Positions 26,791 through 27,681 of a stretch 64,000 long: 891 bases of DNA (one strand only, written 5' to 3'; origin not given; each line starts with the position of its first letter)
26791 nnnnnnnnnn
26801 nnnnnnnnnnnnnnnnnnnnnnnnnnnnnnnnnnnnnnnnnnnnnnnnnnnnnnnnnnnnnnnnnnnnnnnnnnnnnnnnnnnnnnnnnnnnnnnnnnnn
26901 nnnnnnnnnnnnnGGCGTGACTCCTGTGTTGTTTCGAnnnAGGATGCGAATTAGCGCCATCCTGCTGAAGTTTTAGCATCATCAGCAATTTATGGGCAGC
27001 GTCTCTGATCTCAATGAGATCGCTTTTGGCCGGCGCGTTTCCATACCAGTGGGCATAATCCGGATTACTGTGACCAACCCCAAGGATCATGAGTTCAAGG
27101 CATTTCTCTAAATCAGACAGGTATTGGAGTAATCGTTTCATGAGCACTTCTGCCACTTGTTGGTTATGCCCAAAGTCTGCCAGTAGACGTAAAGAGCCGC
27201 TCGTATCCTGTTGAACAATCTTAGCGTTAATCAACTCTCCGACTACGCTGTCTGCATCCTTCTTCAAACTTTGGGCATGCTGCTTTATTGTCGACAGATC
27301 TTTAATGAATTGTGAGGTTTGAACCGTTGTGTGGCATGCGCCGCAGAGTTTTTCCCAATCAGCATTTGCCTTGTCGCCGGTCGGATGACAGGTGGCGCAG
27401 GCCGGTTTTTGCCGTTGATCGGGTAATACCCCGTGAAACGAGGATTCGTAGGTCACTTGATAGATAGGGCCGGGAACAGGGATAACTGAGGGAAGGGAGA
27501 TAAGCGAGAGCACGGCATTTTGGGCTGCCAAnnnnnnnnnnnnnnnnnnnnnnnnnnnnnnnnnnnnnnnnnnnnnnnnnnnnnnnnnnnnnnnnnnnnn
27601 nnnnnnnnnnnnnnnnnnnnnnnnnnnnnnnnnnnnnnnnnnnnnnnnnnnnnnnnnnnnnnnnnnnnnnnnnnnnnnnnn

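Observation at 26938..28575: HAO-family cytochrome with ten rather than eight haem motifs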

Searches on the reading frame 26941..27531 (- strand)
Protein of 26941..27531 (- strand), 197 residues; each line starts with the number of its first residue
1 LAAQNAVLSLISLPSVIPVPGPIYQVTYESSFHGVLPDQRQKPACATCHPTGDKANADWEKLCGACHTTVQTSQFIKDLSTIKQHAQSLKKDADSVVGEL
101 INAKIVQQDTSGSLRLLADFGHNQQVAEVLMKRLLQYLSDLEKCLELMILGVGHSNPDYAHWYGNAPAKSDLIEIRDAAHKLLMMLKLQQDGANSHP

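Call 70: search_solved_structures(query=window:26941-27531:-, max_evalue=10, show_alignments=3)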
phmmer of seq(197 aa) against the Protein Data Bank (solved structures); distinct sequences matched with E-value up to 10: 5.
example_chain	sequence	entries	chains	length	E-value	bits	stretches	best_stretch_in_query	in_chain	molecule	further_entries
6h5l_A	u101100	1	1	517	5.3e-05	26.4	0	57-110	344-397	Similar to hydroxylamine oxidoreductase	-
5jx1_A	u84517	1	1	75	0.76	12.8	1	73-113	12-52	Chimera protein of Kinesin-like protein KIF3A and Microtubule-associated protein RP/EB fam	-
8v3b_a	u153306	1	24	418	0.98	12.5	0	79-144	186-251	O43_129_+4 component B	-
5dnu_A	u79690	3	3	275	1.3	12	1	119-163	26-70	ShKAI2iB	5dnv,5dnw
3ouq_A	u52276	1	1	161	4.5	10.3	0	60-91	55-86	Cytochrome c family protein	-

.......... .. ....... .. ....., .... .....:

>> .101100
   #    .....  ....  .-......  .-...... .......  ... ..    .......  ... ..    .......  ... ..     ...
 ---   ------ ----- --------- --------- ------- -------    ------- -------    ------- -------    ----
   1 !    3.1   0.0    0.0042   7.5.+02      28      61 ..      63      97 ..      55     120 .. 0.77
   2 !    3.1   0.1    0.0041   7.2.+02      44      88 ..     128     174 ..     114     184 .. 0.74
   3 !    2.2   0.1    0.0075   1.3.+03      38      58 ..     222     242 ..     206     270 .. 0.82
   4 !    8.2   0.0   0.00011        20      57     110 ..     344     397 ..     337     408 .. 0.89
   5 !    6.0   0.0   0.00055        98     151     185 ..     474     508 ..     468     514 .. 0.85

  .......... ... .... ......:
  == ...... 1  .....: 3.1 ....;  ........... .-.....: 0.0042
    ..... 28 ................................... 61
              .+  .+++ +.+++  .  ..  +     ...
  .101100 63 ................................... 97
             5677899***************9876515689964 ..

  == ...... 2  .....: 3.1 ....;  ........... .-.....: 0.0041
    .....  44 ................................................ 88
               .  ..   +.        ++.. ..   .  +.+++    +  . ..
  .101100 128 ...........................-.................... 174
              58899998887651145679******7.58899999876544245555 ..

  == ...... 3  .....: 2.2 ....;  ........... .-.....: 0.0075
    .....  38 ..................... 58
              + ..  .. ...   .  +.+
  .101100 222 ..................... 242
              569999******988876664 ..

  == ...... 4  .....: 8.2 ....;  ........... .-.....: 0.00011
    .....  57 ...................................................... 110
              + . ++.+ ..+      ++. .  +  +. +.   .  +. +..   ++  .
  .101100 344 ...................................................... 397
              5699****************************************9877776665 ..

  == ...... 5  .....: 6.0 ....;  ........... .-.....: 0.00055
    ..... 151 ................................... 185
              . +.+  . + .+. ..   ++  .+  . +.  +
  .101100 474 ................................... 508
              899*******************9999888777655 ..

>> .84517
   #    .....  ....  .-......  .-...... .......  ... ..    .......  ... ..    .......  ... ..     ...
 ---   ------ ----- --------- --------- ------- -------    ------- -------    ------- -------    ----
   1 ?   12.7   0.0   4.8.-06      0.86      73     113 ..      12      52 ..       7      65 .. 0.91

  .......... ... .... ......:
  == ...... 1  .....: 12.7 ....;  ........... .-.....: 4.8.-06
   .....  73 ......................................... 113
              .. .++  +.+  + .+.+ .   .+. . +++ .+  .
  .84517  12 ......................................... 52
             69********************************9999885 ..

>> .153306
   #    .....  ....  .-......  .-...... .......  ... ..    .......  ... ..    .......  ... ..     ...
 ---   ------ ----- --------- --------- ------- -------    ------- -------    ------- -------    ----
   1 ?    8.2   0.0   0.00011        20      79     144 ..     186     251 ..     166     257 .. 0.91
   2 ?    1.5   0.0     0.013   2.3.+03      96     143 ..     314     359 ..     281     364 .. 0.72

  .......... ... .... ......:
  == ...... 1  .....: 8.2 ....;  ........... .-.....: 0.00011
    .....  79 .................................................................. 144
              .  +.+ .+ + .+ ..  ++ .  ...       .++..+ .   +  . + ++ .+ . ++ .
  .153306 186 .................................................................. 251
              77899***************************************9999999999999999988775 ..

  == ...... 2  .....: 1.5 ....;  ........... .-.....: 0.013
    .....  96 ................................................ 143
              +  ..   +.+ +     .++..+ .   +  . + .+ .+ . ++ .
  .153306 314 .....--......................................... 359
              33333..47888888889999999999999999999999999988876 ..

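Call 84: predict_structure(alignment_id=A2)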
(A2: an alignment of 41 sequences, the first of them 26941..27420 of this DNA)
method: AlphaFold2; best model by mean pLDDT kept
length: 160 residues; sequences in the alignment: 41
mean_pLDDT: 92.0   pTM: 0.84
mean pLDDT of the five models: 92.0, 91.9, 91.3, 90.9, 90.5
residues with pLDDT >= 90: 125; 70-90: 27; 50-70: 7; < 50: 1
segments of 3 or more residues with pLDDT < 50: none
pLDDT, mean of each block of 10 residues (from residue 1): 66 75 89 94 96 98 98 97 97 98 97 91 97 99 98 82
secondary structure, 60 per line:
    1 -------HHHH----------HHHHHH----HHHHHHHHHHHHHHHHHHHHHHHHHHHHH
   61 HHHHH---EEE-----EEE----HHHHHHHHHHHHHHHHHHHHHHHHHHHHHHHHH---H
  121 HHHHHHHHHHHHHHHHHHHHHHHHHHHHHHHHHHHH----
elements in order: H8-11 H22-27 H32-65 E69-71 E77-79 H84-116 H120-156

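Call 87: fold_search(model_id=the predicted structure, library=pdb)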
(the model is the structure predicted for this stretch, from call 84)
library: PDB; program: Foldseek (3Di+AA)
matches with E <= 10: 385; with E <= 0.001: 0
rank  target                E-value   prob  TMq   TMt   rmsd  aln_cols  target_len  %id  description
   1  6h5l_A                2.5e-02  1.00  0.54  0.19   9.6       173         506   17  Kuenenia stuttgartiensis reducing HAO-like protein complex Kustc0457/Kustc0458 (released 2019-04-10)
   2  4n4n_A                6.1e-02  1.00  0.60  0.22   7.9       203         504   16  Nitrosomonas europea HAO (released 2013-12-11)
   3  4n4n_E                6.8e-02  1.00  0.58  0.20   7.3       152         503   16  Nitrosomonas europea HAO (released 2013-12-11)
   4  1fgj_A                7.9e-02  1.00  0.55  0.20   6.1       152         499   16  X-RAY STRUCTURE OF HYDROXYLAMINE OXIDOREDUCTASE (released 1998-03-04)
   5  4n4j                  8.3e-02  0.99  0.52  0.19   7.9       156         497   18  Kuenenia stuttgartiensis hydroxylamine oxidoreductase (released 2013-12-11)
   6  6t5e                  1.1e-01  0.98  0.51  0.21   8.5       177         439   18  Hydroxylamine Oxidoreductase from Brocadia fulgida (released 2020-11-18)
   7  1g5z                  1.2e-01  0.41  0.22  0.21  21.0       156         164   13  CRYSTAL STRUCTURE OF LYME DISEASE ANTIGEN OUTER SURFACE PROTEIN C (OSPC) FROM BORRELIA BURGDORFERI STRAIN N40 (released 2001-04-04)
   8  4fas_A                1.4e-01  1.00  0.59  0.21   6.8       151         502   16  Complex crystal structure of hydroxylamine oxidoreductase and NE1300 from Nitrosomonas europaea (released 2013-09-04)
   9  4n4m                  1.7e-01  0.98  0.52  0.19   8.4       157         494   19  Kuenenia stuttgartiensis hydroxylamine oxidoreductase soaked in phenyl hydrazine (released 2013-12-11)
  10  6v0a_C                2.0e-01  0.75  0.40  0.18   9.2       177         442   16  Crystal structure of cytochrome c nitrite reductase from the bacterium Geobacter lovleyi with bound sulfate (released 2020-06-17)
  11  7uj6_A                2.1e-01  0.41  0.24  0.25  20.4       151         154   17  Outer Surface Protein C Type K (released 2023-04-05)
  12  9c1s_C                2.1e-01  0.30  0.21  0.22  21.7       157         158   13  Fab F946 in complex with OspC type A (released 2025-08-27)
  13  9bif_T                2.2e-01  0.33  0.22  0.22  20.7       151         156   12  Fab B11-OspCA complex (released 2024-11-20)
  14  7uj6_C                2.3e-01  0.28  0.20  0.21  21.6       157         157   15  Outer Surface Protein C Type K (released 2023-04-05)
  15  7uj6_D                2.6e-01  0.41  0.26  0.26  20.7       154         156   16  Outer Surface Protein C Type K (released 2023-04-05)
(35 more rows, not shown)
